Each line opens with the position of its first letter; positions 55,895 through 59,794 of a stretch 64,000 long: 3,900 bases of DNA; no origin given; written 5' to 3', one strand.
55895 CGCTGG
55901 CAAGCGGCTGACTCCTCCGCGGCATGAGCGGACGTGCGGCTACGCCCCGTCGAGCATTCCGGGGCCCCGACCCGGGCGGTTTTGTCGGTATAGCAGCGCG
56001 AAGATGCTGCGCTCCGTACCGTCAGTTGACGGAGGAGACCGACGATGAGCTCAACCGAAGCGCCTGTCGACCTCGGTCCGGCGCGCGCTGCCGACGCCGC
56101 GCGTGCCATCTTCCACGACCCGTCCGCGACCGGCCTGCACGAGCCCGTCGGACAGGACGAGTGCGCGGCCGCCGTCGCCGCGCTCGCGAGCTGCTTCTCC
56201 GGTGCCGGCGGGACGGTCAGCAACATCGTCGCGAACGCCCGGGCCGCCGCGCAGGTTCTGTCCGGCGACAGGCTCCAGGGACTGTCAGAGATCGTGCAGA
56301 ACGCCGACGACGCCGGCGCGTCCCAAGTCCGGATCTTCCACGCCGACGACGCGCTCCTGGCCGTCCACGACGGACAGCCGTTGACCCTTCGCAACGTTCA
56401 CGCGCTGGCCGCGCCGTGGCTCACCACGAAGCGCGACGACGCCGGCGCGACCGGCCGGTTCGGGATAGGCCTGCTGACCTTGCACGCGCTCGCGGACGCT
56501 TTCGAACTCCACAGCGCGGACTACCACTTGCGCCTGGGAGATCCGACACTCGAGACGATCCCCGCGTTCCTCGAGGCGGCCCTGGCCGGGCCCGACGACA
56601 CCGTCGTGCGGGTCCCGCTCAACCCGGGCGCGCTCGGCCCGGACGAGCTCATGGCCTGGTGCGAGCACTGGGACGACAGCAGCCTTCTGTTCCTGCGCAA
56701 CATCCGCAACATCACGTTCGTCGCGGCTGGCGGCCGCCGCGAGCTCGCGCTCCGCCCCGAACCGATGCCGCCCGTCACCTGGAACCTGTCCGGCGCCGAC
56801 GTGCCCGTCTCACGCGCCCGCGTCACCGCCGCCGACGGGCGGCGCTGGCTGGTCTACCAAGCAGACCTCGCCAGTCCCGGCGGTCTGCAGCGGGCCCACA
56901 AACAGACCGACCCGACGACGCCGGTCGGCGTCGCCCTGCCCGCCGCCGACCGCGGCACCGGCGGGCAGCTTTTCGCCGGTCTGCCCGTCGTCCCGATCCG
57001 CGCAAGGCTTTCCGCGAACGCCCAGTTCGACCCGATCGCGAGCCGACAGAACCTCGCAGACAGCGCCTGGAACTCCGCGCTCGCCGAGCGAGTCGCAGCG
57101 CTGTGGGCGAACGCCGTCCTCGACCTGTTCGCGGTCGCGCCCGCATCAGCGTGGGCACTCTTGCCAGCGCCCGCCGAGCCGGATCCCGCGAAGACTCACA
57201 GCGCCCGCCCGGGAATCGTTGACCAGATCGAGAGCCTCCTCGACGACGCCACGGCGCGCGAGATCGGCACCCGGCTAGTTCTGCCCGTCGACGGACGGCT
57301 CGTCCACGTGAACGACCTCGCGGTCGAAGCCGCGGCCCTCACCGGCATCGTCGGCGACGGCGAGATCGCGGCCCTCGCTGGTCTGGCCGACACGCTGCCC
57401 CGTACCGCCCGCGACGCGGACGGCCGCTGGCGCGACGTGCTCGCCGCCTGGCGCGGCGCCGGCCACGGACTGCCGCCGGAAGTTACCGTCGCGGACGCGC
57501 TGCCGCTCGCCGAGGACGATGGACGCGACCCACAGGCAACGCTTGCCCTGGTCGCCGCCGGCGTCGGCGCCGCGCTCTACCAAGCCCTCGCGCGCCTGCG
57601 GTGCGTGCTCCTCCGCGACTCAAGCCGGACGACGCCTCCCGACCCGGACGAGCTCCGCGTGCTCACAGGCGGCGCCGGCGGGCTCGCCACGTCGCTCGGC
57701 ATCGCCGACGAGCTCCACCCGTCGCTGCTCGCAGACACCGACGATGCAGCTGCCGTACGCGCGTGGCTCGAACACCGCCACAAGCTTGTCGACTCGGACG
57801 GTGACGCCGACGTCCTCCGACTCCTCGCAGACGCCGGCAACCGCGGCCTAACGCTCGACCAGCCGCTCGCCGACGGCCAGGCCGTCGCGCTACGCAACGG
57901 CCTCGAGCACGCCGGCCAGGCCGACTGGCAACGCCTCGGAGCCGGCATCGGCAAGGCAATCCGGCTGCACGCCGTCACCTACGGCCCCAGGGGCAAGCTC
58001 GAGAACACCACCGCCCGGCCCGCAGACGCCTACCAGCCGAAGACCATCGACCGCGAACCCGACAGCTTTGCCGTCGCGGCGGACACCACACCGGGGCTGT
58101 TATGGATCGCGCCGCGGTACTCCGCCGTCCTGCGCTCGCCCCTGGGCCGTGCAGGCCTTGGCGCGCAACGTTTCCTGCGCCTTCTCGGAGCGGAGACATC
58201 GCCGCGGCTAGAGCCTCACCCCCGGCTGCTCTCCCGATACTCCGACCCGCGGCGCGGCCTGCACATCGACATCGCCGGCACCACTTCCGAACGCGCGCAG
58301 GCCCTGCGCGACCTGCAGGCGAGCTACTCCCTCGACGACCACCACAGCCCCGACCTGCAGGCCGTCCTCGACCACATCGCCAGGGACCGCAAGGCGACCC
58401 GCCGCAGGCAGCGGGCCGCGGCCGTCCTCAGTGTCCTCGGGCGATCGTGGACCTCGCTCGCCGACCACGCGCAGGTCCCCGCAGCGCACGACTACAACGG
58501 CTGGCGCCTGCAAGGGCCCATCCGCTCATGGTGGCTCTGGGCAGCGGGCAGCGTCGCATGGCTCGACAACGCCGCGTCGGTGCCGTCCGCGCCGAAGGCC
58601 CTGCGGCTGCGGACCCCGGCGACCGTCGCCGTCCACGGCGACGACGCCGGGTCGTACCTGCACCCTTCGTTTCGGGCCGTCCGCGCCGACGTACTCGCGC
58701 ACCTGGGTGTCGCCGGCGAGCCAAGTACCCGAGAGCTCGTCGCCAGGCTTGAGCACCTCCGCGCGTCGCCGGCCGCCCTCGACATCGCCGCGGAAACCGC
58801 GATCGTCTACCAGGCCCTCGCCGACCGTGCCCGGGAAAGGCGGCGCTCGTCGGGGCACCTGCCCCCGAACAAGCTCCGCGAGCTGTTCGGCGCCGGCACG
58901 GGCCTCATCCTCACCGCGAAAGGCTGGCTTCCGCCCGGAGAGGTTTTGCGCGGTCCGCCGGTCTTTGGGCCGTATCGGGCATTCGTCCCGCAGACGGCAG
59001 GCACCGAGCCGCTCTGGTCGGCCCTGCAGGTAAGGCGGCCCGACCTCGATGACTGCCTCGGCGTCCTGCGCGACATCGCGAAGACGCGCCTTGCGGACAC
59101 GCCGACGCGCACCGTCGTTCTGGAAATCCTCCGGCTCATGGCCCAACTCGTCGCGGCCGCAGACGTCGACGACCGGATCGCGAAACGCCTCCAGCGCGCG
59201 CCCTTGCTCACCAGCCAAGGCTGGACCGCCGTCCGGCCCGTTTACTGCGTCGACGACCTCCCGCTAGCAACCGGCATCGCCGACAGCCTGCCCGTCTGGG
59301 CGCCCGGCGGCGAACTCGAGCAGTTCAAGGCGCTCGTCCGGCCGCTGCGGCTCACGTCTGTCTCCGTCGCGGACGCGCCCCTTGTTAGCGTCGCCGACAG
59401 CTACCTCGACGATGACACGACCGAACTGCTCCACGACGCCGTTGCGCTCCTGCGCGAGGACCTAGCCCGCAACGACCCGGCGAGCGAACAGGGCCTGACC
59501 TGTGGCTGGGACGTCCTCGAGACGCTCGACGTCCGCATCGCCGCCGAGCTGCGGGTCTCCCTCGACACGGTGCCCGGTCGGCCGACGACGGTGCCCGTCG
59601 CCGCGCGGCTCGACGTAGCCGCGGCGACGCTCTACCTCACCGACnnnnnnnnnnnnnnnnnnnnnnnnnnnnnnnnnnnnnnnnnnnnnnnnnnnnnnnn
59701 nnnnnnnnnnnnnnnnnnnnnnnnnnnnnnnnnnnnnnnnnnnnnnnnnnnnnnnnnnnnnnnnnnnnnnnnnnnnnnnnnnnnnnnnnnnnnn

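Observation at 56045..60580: GHKL (sacsin/MORC-like) ATPase fused to a C-terminal DUF3883 nuclease-like domain in a single 1511-aa protein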

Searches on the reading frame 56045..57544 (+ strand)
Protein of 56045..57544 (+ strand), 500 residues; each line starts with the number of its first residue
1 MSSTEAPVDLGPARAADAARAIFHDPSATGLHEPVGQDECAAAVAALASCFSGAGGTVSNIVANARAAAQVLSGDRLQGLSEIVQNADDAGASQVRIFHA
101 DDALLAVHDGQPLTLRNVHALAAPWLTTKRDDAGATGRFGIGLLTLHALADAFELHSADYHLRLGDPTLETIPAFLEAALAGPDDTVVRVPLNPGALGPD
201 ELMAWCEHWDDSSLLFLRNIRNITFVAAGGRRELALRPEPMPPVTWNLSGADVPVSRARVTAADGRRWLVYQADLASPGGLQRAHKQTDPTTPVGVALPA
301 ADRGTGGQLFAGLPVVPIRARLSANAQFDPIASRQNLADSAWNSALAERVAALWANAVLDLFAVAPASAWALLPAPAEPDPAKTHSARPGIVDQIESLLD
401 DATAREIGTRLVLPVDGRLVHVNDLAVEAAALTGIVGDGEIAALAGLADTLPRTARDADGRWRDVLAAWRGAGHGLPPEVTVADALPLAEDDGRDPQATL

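Call 24: search_protein_families(library=pfam, proteins=[window:56045-57244:+], max_evalue=10)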
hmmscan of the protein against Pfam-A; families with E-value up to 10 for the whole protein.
window:56045-57244:+ (400 aa): 2 families
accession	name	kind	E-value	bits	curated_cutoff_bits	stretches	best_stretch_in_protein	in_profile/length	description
PF25794.1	SACS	-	1.8e-10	41.5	32.8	2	80-98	21-39/247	Sacsin domain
PF13589.12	HATPase_c_3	-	0.3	11.5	25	1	80-143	7-77/137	Histidine kinase-, DNA gyrase B-, and HSP90-like ATPase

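Call 45: search_solved_structures(query=window:56045-57544:+, max_evalue=1, show_alignments=2)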
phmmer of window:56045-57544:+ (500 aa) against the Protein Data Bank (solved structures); distinct sequences matched with E-value up to 1: 4.
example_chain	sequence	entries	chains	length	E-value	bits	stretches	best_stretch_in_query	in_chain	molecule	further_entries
5v47_A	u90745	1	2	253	0.0026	19.9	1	78-160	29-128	Lizard sacsin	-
5v46_A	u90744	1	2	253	0.017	17.2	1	78-159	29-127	Sacsin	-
5v44_A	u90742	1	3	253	0.019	17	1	78-159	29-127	Sacsin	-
5v45_A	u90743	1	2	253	0.019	17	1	78-159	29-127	Sacsin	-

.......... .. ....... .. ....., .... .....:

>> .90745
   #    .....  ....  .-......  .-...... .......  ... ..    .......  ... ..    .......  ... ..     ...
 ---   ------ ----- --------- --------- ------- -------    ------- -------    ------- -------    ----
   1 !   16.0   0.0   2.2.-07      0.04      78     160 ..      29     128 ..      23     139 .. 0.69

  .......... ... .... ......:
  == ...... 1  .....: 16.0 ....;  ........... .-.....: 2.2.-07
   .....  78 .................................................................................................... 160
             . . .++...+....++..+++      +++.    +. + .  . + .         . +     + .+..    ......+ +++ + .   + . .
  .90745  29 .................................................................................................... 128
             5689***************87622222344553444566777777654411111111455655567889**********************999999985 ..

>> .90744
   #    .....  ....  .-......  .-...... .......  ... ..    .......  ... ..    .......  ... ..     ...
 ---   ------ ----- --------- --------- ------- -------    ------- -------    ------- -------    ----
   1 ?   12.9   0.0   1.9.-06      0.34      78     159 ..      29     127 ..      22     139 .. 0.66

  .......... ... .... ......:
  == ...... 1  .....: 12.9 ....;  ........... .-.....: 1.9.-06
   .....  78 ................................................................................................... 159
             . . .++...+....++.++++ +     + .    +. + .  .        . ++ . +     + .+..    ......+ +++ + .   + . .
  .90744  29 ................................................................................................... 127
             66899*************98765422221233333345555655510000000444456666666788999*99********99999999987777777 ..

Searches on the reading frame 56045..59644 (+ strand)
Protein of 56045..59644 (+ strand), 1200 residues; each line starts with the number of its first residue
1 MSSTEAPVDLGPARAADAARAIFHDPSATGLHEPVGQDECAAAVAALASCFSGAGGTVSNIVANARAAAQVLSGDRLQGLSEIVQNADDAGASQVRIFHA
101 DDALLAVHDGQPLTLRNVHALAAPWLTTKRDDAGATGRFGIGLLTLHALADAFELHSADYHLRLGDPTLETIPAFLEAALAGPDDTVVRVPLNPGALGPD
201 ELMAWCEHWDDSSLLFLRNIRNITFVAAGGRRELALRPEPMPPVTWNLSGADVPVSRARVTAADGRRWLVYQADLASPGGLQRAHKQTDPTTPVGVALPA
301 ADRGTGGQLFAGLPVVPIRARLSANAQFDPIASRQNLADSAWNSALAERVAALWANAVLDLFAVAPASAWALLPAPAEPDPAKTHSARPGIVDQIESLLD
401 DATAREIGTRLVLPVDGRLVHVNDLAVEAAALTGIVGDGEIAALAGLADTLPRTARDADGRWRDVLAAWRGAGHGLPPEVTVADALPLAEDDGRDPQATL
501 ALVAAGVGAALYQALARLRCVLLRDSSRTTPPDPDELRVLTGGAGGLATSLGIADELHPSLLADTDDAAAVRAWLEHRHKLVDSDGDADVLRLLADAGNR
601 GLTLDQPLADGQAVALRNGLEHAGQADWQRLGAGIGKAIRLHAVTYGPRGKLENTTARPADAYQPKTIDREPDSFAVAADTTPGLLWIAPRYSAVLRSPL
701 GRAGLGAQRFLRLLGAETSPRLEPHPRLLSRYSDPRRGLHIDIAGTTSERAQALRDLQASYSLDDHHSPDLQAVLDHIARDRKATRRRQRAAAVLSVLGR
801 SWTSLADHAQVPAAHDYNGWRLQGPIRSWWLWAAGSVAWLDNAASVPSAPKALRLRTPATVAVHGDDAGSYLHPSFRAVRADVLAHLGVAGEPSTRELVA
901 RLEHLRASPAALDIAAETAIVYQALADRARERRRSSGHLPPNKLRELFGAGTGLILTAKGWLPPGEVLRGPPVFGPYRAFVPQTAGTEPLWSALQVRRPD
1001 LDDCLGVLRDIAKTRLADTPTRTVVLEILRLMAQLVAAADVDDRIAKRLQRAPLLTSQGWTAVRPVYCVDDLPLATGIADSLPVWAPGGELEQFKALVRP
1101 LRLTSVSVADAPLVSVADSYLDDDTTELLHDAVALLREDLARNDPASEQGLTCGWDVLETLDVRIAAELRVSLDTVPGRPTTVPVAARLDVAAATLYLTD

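Call 65: predict_structure(alignment_id=A3)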
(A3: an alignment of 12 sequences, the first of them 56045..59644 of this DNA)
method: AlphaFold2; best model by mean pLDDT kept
length: 1200 residues; sequences in the alignment: 12
mean_pLDDT: 72.0   pTM: 0.50
mean pLDDT of the five models: 72.0, 70.5, 67.4, 66.4, 66.0
residues with pLDDT >= 90: 169; 70-90: 552; 50-70: 312; < 50: 167
segments of 3 or more residues with pLDDT < 50: 1-8, 332-335, 384-386, 647-650, 664-686, 688-703, 758-764, 799-828, 848-880, 1087-1094, 1098-1103, 1174-1181
pLDDT, mean of each block of 10 residues (from residue 1): 42 86 75 85 88 70 68 71 82 90 88 82 65 54 73 86 79 71 83 83 86 89 88 92 88 92 89 88 71 90 73 80 85 56 88 93 88 68 53 87 86 89 92 89 92 87 88 86 92 88 92 89 89 82 84 88 88 83 81 85 79 82 79 85 56 64 46 42 47 41 55 62 53 51 50 52 52 63 68 54 37 29 37 56 55 33 39 41 59 78 79 72 82 67 86 86 89 87 80 88 86 76 79 73 69 63 56 57 50 49 53 55 77 78 67 67 60 44 51 52
secondary structure, 60 per line:
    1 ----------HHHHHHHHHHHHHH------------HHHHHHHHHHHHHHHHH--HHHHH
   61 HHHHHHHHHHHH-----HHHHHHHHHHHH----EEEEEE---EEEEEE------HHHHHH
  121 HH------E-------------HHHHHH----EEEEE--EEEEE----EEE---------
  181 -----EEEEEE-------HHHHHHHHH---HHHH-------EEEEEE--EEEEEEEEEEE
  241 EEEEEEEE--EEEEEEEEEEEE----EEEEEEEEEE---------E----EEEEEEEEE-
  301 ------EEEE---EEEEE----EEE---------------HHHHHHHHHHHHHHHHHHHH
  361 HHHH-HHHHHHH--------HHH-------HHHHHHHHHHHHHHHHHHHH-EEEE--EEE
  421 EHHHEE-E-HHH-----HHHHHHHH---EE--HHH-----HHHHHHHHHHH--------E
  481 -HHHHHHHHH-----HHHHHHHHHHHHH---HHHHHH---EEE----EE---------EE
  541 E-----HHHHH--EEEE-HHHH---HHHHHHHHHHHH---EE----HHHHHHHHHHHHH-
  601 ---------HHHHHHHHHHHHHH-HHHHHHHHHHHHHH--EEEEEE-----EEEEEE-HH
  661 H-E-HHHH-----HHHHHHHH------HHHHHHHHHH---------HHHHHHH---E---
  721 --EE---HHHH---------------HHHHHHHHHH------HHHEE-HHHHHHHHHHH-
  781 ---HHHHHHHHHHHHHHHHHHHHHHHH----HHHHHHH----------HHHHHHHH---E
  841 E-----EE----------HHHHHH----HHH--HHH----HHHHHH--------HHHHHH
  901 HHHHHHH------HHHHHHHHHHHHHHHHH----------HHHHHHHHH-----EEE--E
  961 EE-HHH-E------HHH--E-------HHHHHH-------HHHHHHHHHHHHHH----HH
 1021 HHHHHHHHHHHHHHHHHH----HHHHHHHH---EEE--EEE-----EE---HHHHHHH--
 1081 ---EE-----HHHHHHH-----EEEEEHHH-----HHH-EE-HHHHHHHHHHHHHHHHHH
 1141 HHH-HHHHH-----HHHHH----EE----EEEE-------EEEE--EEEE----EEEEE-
elements in order (helices of 4 or more, strands of 3 or more residues): H11-24 H37-53 H56-72 H78-89 E94-99 E103-108 H115-122 H143-148 E153-157 E160-164 E169-171 E186-191 H199-207 H211-214 E222-227 E230-248 E251-262 E267-276 E291-299 E307-310 E314-318 E323-325 H341-364 H366-372 H391-410 E412-415 E418-421 H438-445 H461-471 H482-490 H496-508 H512-517 E521-523 E539-541 H547-551 E554-557 H559-562 H566-577 H587-599 H610-623 H625-638 E641-646 E652-657 H665-668 H674-681 H688-697 H707-713 H728-731 H747-756 H769-779 H784-807 H812-818 H829-836 H859-864 H881-886 H895-907 H914-930 H941-949 E955-957 E960-962 H988-993 H1001-1014 H1019-1038 H1043-1050 E1054-1056 E1059-1061 H1072-1078 H1091-1097 E1103-1107 H1123-1143 H1145-1149 H1155-1159 E1170-1173 E1181-1184 E1187-1190 E1195-1199

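Call 67: fold_search(model_id=the predicted structure, library=pdb)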
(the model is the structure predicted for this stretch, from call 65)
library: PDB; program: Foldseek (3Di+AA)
matches with E <= 10: 471; with E <= 0.001: 78
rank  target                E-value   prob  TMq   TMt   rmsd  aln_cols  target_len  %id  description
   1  6xlg_A                2.1e-05  1.00  0.15  0.27  16.0       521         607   11  Full-length Hsc82 in complex with two Aha1 CTD in the presence of ATPgammaS (released 2021-06-30)
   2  6xlf_A                2.1e-05  1.00  0.15  0.27  16.7       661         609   10  Full-length Hsc82 in complex with Aha1 in the presence of AMP-PNP (released 2021-06-30)
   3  4hym_A                2.2e-05  1.00  0.10  0.30  11.0       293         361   13  Pyrrolopyrimidine inhibitors of dna gyrase b and topoisomerase iv, part i: structure guided discovery and optimization (released 2013-02-13)
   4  5v45_A                2.5e-05  1.00  0.12  0.53   5.3       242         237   18  Crystal structure of the F270M, K291M, L318M mutant of SR1 domain of human sacsin (released 2017-05-24)
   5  6xlc_A                2.5e-05  1.00  0.15  0.28  11.0       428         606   12  Full-length Hsc82 bound to AMPPNP (released 2021-06-30)
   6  3lnu                  2.5e-05  1.00  0.11  0.33   7.8       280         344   11  Crystal structure of ParE subunit (released 2011-02-16)
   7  3lps                  2.5e-05  1.00  0.11  0.33   8.2       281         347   12  Crystal structure of parE (released 2011-02-16)
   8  8k2t_MODEL_1_A        2.5e-05  0.97  0.11  0.18  22.1       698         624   13  Solution structure of full-length HtpG in complex with D131D (released 2024-06-26)
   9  5v46_A                3.3e-05  1.00  0.13  0.54   5.5       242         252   18  Crystal structure of the I113M, F270M, K291M, L308M mutant of SR1 domain of human sacsin (released 2017-05-24)
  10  4hy1_A                4.2e-05  1.00  0.11  0.31  10.4       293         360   13  Pyrrolopyrimidine inhibitors of dna gyrase b and topoisomerase iv, part i: structure guided discovery and optimization (released 2013-02-13)
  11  3zkb_P                4.6e-05  1.00  0.12  0.32   7.2       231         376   14  CRYSTAL STRUCTURE OF THE ATPASE REGION OF Mycobacterium tuberculosis GyrB WITH AMPPNP (released 2013-09-18)
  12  4hxz_A                4.6e-05  1.00  0.13  0.33  13.2       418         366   13  Pyrrolopyrimidine inhibitors of dna gyrase b and topoisomerase iv, part i: structure guided discovery and optimization (released 2013-02-13)
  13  6xlf_B                5.3e-05  1.00  0.16  0.30  17.3       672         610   11  Full-length Hsc82 in complex with Aha1 in the presence of AMP-PNP (released 2021-06-30)
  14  8u1l_A                5.8e-05  1.00  0.19  0.32  16.1       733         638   12  Cryo-EM structure of the RAF1-HSP90-CDC37 complex in the closed state (released 2024-03-13)
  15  6xld_B                7.1e-05  1.00  0.16  0.29  15.2       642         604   11  Full-length Hsc82 in complex with Aha1 CTD in the presence of AMPPNP (released 2021-06-30)
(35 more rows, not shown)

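Call 96: search_protein_representatives(alignment_id=A3)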
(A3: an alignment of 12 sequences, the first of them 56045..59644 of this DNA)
Query: 12 sequences, 1200 profile positions. Proteins with E-value up to 0.001 (for the whole library): 4849; up to 1e-10: 2081; up to 1e-30: 433. The best 150 are listed.
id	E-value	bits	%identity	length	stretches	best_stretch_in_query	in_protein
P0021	0.0e+00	1686.5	-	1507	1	10-1200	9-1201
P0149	0.0e+00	1617.4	-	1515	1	8-1199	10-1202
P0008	0.0e+00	1594.9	-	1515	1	6-1200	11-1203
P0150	0.0e+00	1579.1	-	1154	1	8-1108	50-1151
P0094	0.0e+00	1573.5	-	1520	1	14-1200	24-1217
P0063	0.0e+00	1522.4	-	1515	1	8-1199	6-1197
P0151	0.0e+00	1517.9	-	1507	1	11-1200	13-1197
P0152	0.0e+00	1516.6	-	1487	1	10-1199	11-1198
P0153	0.0e+00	1514.4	-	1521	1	7-1199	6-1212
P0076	0.0e+00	1496.6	-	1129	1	107-1200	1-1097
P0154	0.0e+00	1468.3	-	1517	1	2-1200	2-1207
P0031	0.0e+00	1461.5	-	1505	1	7-1200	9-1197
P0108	0.0e+00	1453.7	-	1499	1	9-1199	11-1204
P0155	0.0e+00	1451.1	-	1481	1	14-1199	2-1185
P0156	0.0e+00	1448.0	-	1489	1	11-1199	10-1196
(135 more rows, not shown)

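Call 98: search_solved_structures(query=A3, max_evalue=0.1)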
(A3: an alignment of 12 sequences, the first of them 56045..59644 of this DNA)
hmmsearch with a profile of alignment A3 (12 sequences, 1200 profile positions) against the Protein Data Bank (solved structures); distinct sequences matched with E-value up to 0.1: 5.
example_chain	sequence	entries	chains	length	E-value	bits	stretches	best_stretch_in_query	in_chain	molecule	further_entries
5v47_A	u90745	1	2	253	1.7e-06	29.2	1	78-159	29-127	Lizard sacsin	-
5v45_A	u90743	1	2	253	6.4e-06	27.3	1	78-159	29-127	Sacsin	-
5v44_A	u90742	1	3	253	6.4e-06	27.3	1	78-159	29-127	Sacsin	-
5v46_A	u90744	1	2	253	1.5e-05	26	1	78-159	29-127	Sacsin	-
8fed_B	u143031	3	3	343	0.0044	17.9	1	38-109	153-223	Virulence factor Mce family protein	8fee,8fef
